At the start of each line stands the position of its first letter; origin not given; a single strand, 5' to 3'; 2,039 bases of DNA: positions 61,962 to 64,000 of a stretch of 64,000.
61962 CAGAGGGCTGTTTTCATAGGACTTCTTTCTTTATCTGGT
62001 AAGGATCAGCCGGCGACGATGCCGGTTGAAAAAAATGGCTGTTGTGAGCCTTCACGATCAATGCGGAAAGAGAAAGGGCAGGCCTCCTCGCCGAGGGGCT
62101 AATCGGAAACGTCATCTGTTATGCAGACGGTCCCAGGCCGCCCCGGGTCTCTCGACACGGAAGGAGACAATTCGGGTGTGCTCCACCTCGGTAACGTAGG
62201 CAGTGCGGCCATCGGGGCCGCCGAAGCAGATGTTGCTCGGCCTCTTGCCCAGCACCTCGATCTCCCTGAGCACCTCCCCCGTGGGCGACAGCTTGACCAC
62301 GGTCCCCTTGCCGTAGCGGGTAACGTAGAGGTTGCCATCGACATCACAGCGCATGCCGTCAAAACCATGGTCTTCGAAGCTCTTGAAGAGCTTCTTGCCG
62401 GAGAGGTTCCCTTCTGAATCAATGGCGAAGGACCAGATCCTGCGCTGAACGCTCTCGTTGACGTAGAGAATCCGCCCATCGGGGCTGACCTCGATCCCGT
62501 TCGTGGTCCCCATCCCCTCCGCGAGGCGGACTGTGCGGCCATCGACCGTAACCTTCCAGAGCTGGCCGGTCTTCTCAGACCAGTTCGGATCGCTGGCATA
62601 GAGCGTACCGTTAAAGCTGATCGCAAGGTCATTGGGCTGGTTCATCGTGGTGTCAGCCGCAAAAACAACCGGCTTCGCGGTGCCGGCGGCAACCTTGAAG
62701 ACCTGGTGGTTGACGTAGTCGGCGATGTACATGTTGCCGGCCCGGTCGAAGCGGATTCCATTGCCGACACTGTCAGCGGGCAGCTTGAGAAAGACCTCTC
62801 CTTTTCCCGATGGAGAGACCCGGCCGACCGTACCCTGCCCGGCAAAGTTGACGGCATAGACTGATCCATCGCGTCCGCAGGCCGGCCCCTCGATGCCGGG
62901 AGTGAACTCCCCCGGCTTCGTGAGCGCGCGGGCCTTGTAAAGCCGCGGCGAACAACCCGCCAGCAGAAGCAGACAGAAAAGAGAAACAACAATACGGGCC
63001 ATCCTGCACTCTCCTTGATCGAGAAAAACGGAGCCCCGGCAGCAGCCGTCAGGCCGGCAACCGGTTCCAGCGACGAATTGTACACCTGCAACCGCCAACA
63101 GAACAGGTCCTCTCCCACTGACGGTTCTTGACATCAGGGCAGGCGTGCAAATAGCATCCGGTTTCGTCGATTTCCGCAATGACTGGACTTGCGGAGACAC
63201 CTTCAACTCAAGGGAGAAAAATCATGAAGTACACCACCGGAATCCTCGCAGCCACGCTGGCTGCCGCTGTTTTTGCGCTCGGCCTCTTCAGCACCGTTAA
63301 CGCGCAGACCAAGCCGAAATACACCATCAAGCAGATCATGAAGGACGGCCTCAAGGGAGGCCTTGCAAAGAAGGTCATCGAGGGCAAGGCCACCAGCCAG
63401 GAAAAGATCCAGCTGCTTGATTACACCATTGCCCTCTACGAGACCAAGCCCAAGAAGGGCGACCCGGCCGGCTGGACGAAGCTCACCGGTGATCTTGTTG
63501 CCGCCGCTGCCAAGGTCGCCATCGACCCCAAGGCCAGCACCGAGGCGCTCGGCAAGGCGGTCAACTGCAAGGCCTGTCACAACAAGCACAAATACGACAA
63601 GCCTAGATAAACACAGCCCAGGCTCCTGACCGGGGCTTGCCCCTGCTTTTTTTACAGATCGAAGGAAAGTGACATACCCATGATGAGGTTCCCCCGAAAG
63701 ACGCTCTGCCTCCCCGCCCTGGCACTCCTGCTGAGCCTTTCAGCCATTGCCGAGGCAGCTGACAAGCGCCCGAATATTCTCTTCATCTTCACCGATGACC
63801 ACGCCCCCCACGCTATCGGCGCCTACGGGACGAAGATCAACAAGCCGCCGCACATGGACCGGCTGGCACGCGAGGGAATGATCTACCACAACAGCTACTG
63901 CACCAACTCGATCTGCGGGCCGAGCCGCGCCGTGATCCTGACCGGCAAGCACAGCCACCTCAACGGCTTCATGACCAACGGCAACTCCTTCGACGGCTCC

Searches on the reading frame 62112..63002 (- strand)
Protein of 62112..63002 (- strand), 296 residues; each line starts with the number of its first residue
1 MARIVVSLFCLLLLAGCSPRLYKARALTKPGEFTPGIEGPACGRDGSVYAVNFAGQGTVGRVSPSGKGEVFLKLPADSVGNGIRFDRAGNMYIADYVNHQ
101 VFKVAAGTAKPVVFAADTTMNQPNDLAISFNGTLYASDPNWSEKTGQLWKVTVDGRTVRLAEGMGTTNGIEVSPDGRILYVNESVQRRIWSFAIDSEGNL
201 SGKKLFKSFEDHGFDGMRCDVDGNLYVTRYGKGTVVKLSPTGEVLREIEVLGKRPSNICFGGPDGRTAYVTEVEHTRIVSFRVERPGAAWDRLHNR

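Call 45: search_protein_families(library=pfam, proteins=[window:62112-63002:-])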
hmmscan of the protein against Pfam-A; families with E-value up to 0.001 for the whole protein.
window:62112-63002:- (296 aa): 6 families
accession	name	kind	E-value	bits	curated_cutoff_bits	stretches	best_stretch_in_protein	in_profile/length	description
PF08450.18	SGL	-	1.1e-44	153.3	26.3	1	42-272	7-244/246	SMP-30/Gluconolactonase/LRE-like region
PF24684.1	Vgb_lyase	-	8e-07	28.6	50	0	39-137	185-281/290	Virginiamycin B lyase family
PF01731.26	Arylesterase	-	3.7e-06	27.5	21.3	0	159-192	48-81/86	Arylesterase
PF25021.1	TEN_NHL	-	5.9e-06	25.9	27.1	0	41-105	37-100/357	Teneurin NHL domain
PF22701.2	Mala_s_1-like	-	3.8e-05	24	27.5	0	211-251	87-127/195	Mal s 1 allergenic protein-like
PF01436.27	NHL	-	8.3e-05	22.9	20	0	82-103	6-27/28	NHL repeat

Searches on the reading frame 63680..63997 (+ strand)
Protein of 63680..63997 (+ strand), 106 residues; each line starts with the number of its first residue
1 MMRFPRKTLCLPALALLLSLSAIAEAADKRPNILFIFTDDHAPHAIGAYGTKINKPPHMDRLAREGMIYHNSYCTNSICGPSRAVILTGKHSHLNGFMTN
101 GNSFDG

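Call 45: search_protein_families(library=pfam, proteins=[window:63680-63997:+])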
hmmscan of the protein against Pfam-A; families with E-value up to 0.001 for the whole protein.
window:63680-63997:+ (106 aa): 1 family
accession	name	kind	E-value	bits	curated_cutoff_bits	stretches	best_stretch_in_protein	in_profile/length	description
PF00884.28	Sulfatase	-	3.1e-12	46.9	25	1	31-100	1-70/301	Sulfatase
